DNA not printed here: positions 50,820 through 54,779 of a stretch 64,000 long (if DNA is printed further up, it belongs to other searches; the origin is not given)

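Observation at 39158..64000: Approximately 25-kb fatty-acyl/PKS/NRPS thiazoline cluster with three embedded transport systems, in a low-GC cellulosomal Firmicute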

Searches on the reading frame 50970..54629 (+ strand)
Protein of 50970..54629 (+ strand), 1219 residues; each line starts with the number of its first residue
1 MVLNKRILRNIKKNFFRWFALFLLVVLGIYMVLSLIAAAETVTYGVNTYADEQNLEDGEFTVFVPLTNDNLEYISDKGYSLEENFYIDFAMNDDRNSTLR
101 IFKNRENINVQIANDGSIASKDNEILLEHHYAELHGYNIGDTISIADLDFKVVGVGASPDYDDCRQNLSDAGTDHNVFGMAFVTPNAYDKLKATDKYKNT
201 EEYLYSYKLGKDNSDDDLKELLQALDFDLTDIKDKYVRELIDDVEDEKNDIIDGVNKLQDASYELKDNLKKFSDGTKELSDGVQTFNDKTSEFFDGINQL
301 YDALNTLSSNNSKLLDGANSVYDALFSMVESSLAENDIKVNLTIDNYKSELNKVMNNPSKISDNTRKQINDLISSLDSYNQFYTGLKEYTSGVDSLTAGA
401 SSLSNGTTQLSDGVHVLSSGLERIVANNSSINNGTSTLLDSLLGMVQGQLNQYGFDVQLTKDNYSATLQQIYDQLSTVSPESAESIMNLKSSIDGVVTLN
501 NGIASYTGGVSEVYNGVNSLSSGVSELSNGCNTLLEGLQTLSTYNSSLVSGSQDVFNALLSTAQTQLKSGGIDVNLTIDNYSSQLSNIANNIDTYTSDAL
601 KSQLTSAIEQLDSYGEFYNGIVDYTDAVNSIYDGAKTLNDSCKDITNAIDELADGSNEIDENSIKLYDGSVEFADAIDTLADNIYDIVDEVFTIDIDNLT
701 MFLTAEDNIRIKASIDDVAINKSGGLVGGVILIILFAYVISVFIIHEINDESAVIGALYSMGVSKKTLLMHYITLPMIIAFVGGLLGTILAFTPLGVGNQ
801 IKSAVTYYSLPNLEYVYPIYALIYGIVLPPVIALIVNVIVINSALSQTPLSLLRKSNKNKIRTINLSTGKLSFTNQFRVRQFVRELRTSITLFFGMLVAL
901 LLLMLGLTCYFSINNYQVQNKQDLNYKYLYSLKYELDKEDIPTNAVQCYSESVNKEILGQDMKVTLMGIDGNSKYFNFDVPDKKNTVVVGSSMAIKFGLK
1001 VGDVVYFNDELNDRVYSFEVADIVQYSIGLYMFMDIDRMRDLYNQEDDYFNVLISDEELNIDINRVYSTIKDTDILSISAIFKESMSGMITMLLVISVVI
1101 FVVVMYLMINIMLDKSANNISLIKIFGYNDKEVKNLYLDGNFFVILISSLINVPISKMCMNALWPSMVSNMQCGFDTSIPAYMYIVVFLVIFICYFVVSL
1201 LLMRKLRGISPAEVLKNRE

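Call 4: search_protein_families(library=pfam, proteins=[window:50970-54629:+], max_evalue=0.001)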
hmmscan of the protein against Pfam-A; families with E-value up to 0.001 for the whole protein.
window:50970-54629:+ (1219 aa): 6 families
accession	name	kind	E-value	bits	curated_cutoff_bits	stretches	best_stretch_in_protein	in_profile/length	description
PF02687.27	FtsX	-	2.1e-17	63.7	25.5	2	729-849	4-120/120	FtsX-like permease C-terminal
PF12704.14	MacB_PCD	-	8e-08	33.3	27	0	964-1056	88-193/207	MacB-like periplasmic core domain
PF07889.17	DUF1664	-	2.6e-06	27.9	34.6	0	580-661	38-122/124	Protein of unknown function (DUF1664)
PF04136.21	COG3_N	-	0.00026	21.4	27.9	0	488-593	5-108/147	Conserved oligomeric Golgi complex subunit 3, N-terminal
PF11887.13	Mce4_CUP1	-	0.00036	20.7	32.6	0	255-314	63-122/222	Cholesterol uptake porter CUP1 of Mce4, putative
PF06419.17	COG6_N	-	0.00068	20.2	27.4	0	247-309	27-89/114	Conserved oligomeric complex COG6, N-terminal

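Call 32: search_protein_families(library=ncbifam, proteins=[window:50970-54629:+], max_evalue=0.00001)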
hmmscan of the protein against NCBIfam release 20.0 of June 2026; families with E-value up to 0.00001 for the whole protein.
window:50970-54629:+ (1219 aa): 3 families
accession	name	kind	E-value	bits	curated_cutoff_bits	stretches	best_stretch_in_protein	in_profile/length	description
TIGR03057.1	xxxLxxG_by_4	repeat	8.8e-19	66.8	18.6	0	395-420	3-28/28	X-X-X-Leu-X-X-Gly heptad repeat protein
TIGR04523.1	Mplasa_alph_rch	subfamily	3.4e-10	38.5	270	0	335-524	159-351/745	helix-rich protein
NF047515.1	SpiroCoCo_C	equivalog_domain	1.2e-06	27.9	125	0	583-690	114-222/313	SpiroCoCo family coiled-coil protein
